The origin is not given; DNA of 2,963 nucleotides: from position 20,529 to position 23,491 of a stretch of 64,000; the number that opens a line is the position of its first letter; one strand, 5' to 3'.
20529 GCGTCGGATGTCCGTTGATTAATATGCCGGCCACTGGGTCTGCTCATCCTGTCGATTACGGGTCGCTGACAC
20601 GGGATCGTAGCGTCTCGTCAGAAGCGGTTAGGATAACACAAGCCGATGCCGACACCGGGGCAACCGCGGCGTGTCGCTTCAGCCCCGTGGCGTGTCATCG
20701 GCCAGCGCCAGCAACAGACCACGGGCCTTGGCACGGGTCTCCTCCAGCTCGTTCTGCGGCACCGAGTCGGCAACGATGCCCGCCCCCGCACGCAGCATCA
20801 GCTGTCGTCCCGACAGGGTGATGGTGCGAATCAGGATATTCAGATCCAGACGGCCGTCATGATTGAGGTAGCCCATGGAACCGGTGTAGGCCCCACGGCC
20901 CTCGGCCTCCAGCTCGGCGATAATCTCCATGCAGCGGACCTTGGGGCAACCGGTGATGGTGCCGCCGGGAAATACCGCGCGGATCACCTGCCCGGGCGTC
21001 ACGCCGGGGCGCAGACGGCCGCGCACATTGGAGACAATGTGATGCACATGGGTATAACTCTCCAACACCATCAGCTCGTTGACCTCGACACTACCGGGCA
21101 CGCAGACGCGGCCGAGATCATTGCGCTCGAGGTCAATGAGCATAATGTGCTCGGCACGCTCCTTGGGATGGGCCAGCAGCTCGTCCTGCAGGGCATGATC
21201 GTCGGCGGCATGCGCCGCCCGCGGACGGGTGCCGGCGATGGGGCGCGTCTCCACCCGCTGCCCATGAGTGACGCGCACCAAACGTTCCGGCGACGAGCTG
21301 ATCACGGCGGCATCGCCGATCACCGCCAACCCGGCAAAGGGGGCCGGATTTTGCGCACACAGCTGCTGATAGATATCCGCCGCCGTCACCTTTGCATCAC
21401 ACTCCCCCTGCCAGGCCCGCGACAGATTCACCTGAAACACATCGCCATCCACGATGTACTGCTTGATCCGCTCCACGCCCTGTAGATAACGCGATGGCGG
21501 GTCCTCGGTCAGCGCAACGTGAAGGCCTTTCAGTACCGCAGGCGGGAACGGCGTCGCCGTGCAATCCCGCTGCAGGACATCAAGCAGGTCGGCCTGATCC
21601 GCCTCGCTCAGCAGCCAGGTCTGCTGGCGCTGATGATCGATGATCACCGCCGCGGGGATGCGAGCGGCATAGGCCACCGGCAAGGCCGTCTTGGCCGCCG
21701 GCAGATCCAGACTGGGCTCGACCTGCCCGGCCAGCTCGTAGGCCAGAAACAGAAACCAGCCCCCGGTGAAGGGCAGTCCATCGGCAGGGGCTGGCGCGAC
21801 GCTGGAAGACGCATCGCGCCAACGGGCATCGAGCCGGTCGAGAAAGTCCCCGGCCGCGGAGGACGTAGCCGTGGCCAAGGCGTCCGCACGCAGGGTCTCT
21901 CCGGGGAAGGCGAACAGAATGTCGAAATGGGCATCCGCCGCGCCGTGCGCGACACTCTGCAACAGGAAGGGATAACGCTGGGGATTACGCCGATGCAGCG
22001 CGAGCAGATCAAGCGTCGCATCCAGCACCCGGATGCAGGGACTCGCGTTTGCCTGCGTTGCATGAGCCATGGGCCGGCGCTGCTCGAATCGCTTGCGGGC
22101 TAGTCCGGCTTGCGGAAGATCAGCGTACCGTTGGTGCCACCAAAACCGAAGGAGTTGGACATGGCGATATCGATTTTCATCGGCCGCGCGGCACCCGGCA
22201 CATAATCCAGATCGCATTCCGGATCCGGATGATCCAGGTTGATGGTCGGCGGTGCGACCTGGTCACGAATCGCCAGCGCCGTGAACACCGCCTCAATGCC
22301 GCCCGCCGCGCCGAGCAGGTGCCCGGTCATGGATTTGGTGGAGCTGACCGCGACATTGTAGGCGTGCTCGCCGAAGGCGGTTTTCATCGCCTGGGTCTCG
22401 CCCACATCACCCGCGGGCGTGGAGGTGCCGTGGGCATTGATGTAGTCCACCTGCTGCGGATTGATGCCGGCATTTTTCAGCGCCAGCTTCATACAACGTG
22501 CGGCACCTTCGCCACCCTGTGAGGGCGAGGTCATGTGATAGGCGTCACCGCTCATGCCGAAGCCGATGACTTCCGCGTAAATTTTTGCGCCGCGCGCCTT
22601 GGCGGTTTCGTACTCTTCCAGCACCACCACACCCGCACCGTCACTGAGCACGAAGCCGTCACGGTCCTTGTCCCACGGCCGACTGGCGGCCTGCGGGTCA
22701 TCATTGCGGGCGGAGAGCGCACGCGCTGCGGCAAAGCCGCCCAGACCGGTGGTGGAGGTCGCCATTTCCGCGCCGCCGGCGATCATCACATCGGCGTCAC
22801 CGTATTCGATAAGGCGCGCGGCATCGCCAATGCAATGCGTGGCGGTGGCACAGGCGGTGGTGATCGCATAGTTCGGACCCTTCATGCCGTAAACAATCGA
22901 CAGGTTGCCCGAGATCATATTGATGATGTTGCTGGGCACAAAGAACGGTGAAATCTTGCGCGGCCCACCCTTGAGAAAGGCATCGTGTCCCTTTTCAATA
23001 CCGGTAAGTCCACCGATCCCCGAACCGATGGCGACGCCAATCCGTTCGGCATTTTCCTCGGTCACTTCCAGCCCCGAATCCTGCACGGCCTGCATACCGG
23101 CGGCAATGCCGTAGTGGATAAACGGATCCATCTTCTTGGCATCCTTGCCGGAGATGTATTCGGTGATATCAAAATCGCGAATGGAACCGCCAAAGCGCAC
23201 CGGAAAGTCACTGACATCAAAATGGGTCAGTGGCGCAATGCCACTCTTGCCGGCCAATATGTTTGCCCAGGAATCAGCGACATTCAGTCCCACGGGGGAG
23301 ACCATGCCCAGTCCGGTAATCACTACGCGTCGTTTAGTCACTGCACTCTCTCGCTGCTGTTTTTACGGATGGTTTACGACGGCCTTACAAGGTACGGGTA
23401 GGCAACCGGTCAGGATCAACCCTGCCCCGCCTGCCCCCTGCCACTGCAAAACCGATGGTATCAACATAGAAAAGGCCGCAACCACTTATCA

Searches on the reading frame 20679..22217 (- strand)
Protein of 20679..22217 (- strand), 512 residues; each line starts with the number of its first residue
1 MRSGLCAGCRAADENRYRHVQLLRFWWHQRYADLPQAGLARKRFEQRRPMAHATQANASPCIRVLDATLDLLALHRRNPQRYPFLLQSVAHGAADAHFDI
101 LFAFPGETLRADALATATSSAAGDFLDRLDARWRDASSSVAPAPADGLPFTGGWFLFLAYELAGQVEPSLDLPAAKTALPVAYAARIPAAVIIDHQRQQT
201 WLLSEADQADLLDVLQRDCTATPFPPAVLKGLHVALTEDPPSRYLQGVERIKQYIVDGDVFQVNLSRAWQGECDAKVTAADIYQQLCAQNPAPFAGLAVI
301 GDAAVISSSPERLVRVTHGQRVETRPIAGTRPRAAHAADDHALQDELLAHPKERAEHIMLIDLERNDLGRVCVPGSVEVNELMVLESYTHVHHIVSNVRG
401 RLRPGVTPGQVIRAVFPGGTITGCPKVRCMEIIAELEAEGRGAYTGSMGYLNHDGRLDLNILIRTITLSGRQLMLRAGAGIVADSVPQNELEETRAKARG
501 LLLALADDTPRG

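Call 115: search_protein_families(library=pfam, proteins=[window:20679-22217:-], max_evalue=0.001)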
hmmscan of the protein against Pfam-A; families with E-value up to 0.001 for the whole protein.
window:20679-22217:- (512 aa): 2 families
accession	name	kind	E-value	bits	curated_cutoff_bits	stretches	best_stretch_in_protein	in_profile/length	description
PF00425.24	Chorismate_bind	-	6.8e-92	308.1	27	1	242-497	3-257/257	chorismate binding enzyme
PF04715.19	Anth_synt_I_N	-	3.4e-08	34.3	23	1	78-202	13-140/140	Anthranilate synthase component I, N terminal region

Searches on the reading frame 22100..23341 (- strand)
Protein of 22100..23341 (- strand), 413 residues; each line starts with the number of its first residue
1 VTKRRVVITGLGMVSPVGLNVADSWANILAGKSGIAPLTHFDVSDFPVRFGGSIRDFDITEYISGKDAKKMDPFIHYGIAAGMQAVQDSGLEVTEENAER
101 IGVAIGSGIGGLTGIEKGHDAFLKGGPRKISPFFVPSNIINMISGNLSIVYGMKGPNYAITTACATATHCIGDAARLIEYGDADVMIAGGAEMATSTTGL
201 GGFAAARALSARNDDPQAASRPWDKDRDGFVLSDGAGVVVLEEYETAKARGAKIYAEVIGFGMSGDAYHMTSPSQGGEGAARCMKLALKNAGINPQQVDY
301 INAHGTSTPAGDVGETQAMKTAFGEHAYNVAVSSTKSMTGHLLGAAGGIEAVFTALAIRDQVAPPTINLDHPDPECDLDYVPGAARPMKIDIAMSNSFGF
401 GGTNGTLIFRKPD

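Call 115: search_protein_families(library=pfam, proteins=[window:22100-23341:-], max_evalue=0.001)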
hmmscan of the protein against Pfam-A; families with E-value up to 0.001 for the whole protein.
window:22100-23341:- (413 aa): 3 families
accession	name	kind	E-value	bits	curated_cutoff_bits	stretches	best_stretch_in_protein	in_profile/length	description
PF00109.32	ketoacyl-synt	-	3.9e-61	207.3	20.8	1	4-247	2-252/252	Beta-ketoacyl synthase, N-terminal domain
PF02801.28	Ketoacyl-synt_C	-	8.7e-41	139.1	20.8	1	255-369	1-118/119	Beta-ketoacyl synthase, C-terminal domain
PF00108.29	Thiolase_N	-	6.2e-05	22.9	26.4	1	154-197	75-118/260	Thiolase, N-terminal domain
